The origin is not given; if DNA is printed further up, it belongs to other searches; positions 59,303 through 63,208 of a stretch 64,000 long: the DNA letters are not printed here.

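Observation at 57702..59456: Unknown acidic protein with DUF2325-like C-terminus wedged between pglX and pglY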

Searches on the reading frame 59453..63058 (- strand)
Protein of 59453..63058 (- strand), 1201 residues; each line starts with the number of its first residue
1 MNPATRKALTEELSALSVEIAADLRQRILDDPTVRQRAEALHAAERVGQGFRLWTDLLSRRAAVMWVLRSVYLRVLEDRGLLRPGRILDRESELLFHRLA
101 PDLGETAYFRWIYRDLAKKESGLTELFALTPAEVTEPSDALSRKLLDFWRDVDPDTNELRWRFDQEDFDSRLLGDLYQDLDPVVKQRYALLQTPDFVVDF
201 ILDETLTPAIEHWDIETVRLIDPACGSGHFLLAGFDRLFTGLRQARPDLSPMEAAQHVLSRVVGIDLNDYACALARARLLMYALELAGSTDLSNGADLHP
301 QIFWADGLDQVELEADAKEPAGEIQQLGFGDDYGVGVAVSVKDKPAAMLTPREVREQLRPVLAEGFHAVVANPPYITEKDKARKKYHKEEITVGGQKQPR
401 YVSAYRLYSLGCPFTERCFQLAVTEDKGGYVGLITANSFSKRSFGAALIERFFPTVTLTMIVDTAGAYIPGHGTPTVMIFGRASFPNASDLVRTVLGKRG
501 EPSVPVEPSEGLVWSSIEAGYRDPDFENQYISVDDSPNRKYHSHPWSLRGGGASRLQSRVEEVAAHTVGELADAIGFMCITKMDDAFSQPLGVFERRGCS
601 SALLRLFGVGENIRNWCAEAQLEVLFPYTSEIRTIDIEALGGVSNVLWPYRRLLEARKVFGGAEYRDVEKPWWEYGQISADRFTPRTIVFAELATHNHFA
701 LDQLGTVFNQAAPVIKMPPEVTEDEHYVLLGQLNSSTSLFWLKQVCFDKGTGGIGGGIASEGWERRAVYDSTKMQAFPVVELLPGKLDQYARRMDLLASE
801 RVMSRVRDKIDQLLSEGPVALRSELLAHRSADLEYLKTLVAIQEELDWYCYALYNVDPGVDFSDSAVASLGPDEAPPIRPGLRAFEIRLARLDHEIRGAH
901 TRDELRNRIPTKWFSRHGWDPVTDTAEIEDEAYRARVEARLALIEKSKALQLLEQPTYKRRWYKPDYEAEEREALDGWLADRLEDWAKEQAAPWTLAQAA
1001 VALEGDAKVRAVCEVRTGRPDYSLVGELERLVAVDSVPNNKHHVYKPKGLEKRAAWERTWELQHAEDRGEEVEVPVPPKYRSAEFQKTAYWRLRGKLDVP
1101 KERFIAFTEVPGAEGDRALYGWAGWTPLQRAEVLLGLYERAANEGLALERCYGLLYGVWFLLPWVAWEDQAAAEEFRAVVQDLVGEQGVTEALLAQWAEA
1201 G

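Call 5: search_protein_families(library=pfam, proteins=[window:59453-63058:-], max_evalue=0.01)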
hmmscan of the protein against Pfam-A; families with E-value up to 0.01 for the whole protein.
window:59453-63058:- (1201 aa): 4 families
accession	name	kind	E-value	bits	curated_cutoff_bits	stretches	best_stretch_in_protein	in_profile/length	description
PF22654.1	DUF7008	-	1.7e-88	297.6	42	1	840-1198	2-358/368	Domain of unknown function (DUF7008)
PF07669.17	Eco57I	-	1.4e-11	45.3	25.3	1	262-464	3-165/171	Eco57I restriction-modification methylase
PF20473.4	MmeI_Mtase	-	2.4e-07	30.6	27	1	215-282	18-85/259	MmeI, DNA-methyltransferase domain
PF02384.22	N6_Mtase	-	0.0061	16.4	20.4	0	218-286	47-104/311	N-6 DNA Methylase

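Call 6: search_protein_families(library=padloc, proteins=[window:59453-63058:-], max_evalue=0.01)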
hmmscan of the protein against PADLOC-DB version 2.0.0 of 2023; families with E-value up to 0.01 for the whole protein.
window:59453-63058:- (1201 aa): 39 families (the best 25 are shown)
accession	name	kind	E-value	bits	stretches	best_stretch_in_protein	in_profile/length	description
PDLC02529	PglX|PglXI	-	0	1103.4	1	6-1186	4-1155/1189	PglX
PDLC03617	REase_MTase_IIG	-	8.6e-204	677.5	1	9-1192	7-1157/1183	Type IIG restriction enzyme-methyltransferase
PDLC02536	PglX|PglXI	-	4.7e-76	254.5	2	670-1067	6-374/560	PglX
PDLC03604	REase_MTase_IIG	-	2.6e-12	43.6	1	181-448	350-611/1011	Type IIG restriction enzyme-methyltransferase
PDLC02525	PglX|PglXI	-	9.2e-12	42.4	1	205-285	272-351/607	PglX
PDLC02521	PglX|PglXI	-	2e-11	40.6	1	211-285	302-375/1174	PglX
PDLC03313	MTase_II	-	2.2e-11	41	2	192-279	26-109/563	Type II methyltransferase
PDLC03630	REase_MTase_IIG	-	2.7e-10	36.7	1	172-281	353-468/1100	Type IIG restriction enzyme-methyltransferase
PDLC03338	MTase_II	-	8.4e-10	36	1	172-287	112-221/604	Type II methyltransferase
PDLC03335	MTase_II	-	4e-09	33.7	1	176-310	67-184/607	Type II methyltransferase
PDLC02518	PglX|PglXI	-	5.1e-09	32.4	1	194-281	285-372/1412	PglX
PDLC03600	REase_MTase_IIG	-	1.4e-08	31.2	1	215-283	299-366/1205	Type IIG restriction enzyme-methyltransferase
PDLC03612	REase_MTase_IIG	-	9.3e-08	28.7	1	364-465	805-895/1247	Type IIG restriction enzyme-methyltransferase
PDLC02528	PglX|PglXI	-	2.1e-07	27.1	1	214-287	288-361/1125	PglX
PDLC03235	MTase_II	-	3.3e-07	27.5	1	184-309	99-220/648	Type II methyltransferase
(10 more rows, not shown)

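Call 7: search_protein_families(library=ncbifam, proteins=[window:59453-63058:-], max_evalue=0.1)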
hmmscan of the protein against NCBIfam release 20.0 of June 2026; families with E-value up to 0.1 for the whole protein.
window:59453-63058:- (1201 aa): 7 families
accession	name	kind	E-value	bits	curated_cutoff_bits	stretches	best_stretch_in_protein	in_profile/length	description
NF033451.1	BREX_2_MTaseX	equivalog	0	1018.9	400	1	9-1198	2-1179/1185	BREX-2 system adenine-specific DNA-methyltransferase PglX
NF033452.1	BREX_1_MTaseX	exception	4.5e-14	51.3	500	2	211-285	308-381/1210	BREX-1 system adenine-specific DNA-methyltransferase PglX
NF033454.1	BREX_5_MTaseX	exception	3.4e-08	31.5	900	1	200-280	285-365/1404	BREX-5 system adenine-specific DNA-methyltransferase PglX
NF033455.1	BREX_6_MTaseX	exception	9.5e-08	30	900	1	214-288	326-405/1319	BREX-6 system adenine-specific DNA-methyltransferase PglX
NF011527.0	PRK14968.1-1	equivalog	0.017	14.9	242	0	357-401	85-129/192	putative methyltransferase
TIGR03534.1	RF_mod_PrmC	equivalog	0.017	14.6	199.1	1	362-384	153-175/253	peptide chain release factor N(5)-glutamine methyltransferase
NF047738.1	antiphage_MADS2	equivalog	0.077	11.3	720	0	216-310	331-423/654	methylation-associated defense system DNA methyltransferase MAD2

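Call 41: find_related_loci(query=window:59453-63058:-, collection=metagenome_contigs, flank=10000)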
Query window:59453-63058:- (1201 aa) in metagenome_contigs; peptide patterns used: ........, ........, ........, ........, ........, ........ (x = any residue, [..] = any of these).
42 stretches matched a pattern; 11 encode a relative of the query (tblastn E <= 1e-3); 11 distinct loci.
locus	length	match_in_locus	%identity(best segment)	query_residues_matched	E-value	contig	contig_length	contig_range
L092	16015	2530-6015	38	9-1197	0e+0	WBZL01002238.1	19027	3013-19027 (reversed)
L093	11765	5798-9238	37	7-1165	0e+0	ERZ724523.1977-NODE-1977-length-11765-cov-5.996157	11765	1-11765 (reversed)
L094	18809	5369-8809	37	7-1165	0e+0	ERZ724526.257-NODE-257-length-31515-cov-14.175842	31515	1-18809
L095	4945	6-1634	52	647-1198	1e-170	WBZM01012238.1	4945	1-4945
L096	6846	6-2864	37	215-1198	8e-164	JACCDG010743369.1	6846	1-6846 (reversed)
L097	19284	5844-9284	37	7-1165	0e+0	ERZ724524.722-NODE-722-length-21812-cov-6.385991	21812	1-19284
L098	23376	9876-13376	37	9-1198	0e+0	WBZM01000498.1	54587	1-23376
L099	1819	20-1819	35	429-1057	4e-98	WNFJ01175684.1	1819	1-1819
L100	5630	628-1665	38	839-1174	3e-52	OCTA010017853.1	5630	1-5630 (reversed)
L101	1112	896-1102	40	815-891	1e-7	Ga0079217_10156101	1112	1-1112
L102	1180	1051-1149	48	824-856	1e-5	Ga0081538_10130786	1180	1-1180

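Call 73: search_protein_families(library=pfam, proteins=[L095:1715-3109:+, L095:3106-4533:+], max_evalue=0.01)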
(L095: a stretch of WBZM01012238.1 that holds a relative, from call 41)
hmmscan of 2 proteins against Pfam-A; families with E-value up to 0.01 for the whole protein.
L095:1715-3109:+ (464 aa): 1 family
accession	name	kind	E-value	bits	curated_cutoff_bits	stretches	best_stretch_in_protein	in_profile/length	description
PF06005.17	ZapB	-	0.0068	17.3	31.5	0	393-443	2-52/71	Cell division protein ZapB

L095:3106-4533:+ (475 aa): 0 families
